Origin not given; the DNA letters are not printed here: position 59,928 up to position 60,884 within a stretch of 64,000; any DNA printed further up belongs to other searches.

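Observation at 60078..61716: Second copy of the anchor + lipoprotein module with inverted gene order and a swapped hydrolase domain (CHAP instead of C39-like)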

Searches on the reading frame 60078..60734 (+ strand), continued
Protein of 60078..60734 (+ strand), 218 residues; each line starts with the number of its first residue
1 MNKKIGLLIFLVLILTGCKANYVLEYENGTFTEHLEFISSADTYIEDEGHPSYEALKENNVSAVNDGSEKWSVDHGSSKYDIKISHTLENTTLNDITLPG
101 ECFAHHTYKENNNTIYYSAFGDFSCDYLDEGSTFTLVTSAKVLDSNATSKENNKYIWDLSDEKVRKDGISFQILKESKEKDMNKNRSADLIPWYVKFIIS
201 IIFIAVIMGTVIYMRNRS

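Call 66: search_protein_families(library=pfam, alignment_id=A7, max_evalue=0.05)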
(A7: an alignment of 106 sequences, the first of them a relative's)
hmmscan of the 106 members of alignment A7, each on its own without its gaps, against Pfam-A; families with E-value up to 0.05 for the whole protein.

A. member 1, P0164 (218 aa): 2 families
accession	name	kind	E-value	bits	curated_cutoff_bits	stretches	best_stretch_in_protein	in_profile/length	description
PF02402.22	Lysis_col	-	0.028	14.7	27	0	7-30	11-34/49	Lysis protein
PF22348.1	ColA_N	-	0.047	13.9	27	0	44-70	10-38/47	Colicin-A N-terminal domain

B. families by the number of members that match (of 106 scanned): 67 families (the first 25 are shown)
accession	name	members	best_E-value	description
PF08139.17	LPAM_1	35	5e-05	Prokaryotic membrane lipoprotein lipid attachment site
PF02402.22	Lysis_col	6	0.0016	Lysis protein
PF13273.12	DUF4064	5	0.0054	Protein of unknown function (DUF4064)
PF14610.12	Psg1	5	0.016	Ykl077w/Psg1 (Pma1 Stabilization in Golgi)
PF21946.1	LppM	3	2.3e-06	LppM domain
PF14914.11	LRRC37AB_C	3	0.0026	LRRC37A/B like protein 1 C-terminal domain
PF11346.13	DUF3149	3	0.012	Protein of unknown function (DUF3149)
PF12698.13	ABC2_membrane_3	3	0.013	ABC-2 family transporter protein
PF16339.10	DUF4969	3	0.02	Domain of unknown function (DUF4969)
PF02009.21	RIFIN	2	2.1e-05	Rifin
PF20185.3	DUF6548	2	0.00085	Family of unknown function (DUF6548)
PF17410.7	Stevor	2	0.00099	Subtelomeric Variable Open Reading frame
PF06024.17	Orf78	2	0.0047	Orf78 (ac78)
PF13969.11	Pab87_oct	2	0.0091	Pab87 octamerisation domain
PF21702.3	GLGE_C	2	0.019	GLGE, C-terminal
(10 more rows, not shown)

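Call 86: search_protein_families(library=phrogs, proteins=[window:60078-60731:+], max_evalue=0.01)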
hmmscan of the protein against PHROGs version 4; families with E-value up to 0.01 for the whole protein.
window:60078-60731:+ (218 aa): 0 families

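Call 100: find_related_loci(query=A6, collection=metagenome_contigs, flank=5000)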
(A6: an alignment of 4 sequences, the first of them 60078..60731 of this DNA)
Query A6 (218 aa) in metagenome_contigs; peptide patterns used: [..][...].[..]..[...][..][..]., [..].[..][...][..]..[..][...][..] (x = any residue, [..] = any of these).
176 stretches matched a pattern; 12 encode a relative of the query (tblastn E <= 1e-3); 12 distinct loci.
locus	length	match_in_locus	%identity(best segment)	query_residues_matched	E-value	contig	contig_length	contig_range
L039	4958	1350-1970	34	7-217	5e-28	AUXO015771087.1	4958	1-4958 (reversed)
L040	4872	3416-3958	30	1-183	4e-21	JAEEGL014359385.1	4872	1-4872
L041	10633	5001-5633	27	1-217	2e-15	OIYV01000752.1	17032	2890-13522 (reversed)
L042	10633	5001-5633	27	1-217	3e-15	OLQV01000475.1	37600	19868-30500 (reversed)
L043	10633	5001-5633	31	1-216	5e-15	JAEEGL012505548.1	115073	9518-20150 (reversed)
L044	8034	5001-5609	26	1-209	3e-10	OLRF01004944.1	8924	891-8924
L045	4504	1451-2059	26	1-209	3e-10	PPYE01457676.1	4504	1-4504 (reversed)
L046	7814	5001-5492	26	16-182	1e-9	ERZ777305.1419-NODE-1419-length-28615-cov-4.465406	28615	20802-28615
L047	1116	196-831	23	3-217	1e-9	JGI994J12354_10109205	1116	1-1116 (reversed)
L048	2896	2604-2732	45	1-44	4e-6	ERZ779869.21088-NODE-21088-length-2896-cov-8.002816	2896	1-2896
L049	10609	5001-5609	26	1-209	1e-5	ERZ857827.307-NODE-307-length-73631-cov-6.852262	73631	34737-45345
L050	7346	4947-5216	30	100-193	8e-5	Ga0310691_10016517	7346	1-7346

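Call 104: search_protein_families(library=pfam, proteins=[L041:919-1812:+, L041:2413-3570:+, L041:3915-4988:+, L041:7011-8915:+, L041:8921-9703:+, L049:294-2993:+, L049:3034-3711:+, L049:4045-4986:+, L049:7252-8124:+, L049:8182-9240:+], max_evalue=0.0001)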
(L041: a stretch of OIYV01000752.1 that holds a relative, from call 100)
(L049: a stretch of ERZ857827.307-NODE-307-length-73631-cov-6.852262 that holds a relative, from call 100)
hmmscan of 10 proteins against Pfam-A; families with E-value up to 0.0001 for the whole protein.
L041:919-1812:+ (297 aa): 4 families
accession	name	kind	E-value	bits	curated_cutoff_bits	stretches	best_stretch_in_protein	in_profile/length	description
PF00589.27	Phage_integrase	-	6.7e-44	150.1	27.1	1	110-281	1-170/172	Phage integrase family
PF02899.23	Phage_int_SAM_1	-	2.2e-18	66.7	22.3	1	7-88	1-82/83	Phage integrase, N-terminal SAM-like domain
PF13102.12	Phage_int_SAM_5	-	1.3e-07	32.4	22.3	1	47-97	44-94/98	Phage integrase SAM-like domain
PF13495.12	Phage_int_SAM_4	-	8.2e-06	26.6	27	1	8-90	3-83/85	Phage integrase, N-terminal SAM-like domain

L041:2413-3570:+ (385 aa): 2 families
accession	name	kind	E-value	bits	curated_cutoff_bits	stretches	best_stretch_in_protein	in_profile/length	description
PF02557.22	VanY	-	8.8e-41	139.2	25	1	240-359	6-132/132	D-alanyl-D-alanine carboxypeptidase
PF16403.11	Bact_surface_Ig-like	-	1.4e-07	31.9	27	1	132-182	20-71/71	Bacterial surface protein, Ig-like domain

L041:3915-4988:+ (357 aa): 1 family
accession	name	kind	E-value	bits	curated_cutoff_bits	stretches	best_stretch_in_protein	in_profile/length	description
PF05257.22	CHAP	-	3.6e-09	37.4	26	1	212-331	3-81/81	CHAP domain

L041:7011-8915:+ (634 aa): 4 families
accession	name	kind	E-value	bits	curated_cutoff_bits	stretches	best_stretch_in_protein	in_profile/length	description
PF00204.31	DNA_gyraseB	-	8.5e-57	191.8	27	1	219-388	1-172/173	DNA gyrase B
PF00986.26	DNA_gyraseB_C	-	6.3e-29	100.4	29.8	1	560-620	3-63/63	DNA gyrase B subunit, carboxyl terminus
PF01751.28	Toprim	-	7.7e-17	61.7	23.1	1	419-529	1-94/96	Toprim domain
PF02518.31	HATPase_c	-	3.4e-14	53.7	26.4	1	31-171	2-108/111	Histidine kinase-, DNA gyrase B-, and HSP90-like ATPase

L041:8921-9703:+ (260 aa): 1 family
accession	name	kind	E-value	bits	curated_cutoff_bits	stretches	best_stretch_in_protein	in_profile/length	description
PF01148.25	CTP_transf_1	-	4.4e-47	161.6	24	1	3-259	1-263/264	Cytidylyltransferase family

L049:294-2993:+ (899 aa): 5 families
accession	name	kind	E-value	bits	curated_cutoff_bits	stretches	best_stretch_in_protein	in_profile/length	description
PF00133.28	tRNA-synt_1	-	2.4e-141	471.7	22.7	1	29-632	4-414/414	tRNA synthetases class I (I, L, M and V)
PF08264.19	Anticodon_1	-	5.3e-30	104.7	25.1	1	676-829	1-147/148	Anticodon-binding domain of tRNA ligase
PF09334.17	tRNA-synt_1g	-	4.5e-28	98.5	20.1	1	57-199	8-136/391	tRNA synthetases class I (M)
PF01406.26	tRNA-synt_1e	-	7.8e-13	48.9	27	1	569-640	230-300/301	tRNA synthetases class I (C) catalytic domain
PF01921.24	tRNA-synt_1f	-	4.2e-07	29.6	27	1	563-651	254-340/360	tRNA synthetases class I (K)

L049:3034-3711:+ (225 aa): 1 family
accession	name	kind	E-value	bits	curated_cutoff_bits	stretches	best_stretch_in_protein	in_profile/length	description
PF04542.20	Sigma70_r2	-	2.8e-14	53.1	24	1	45-106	9-69/71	Sigma-70 region 2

L049:4045-4986:+ (313 aa): 1 family
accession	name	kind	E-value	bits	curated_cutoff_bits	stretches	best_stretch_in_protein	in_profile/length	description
PF05257.22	CHAP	-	1.5e-10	41.8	26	1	162-282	3-81/81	CHAP domain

L049:7252-8124:+ (290 aa): 1 family
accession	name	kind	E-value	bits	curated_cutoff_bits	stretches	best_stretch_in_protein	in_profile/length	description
PF00404.24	Dockerin_1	-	6.4e-12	45.9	22.9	1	222-277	2-57/57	Dockerin type I domain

L049:8182-9240:+ (352 aa): 1 family
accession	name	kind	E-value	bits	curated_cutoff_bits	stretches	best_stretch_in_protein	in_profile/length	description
PF02547.20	Queuosine_synth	-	9.5e-141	469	25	1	14-350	2-322/322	Queuosine biosynthesis protein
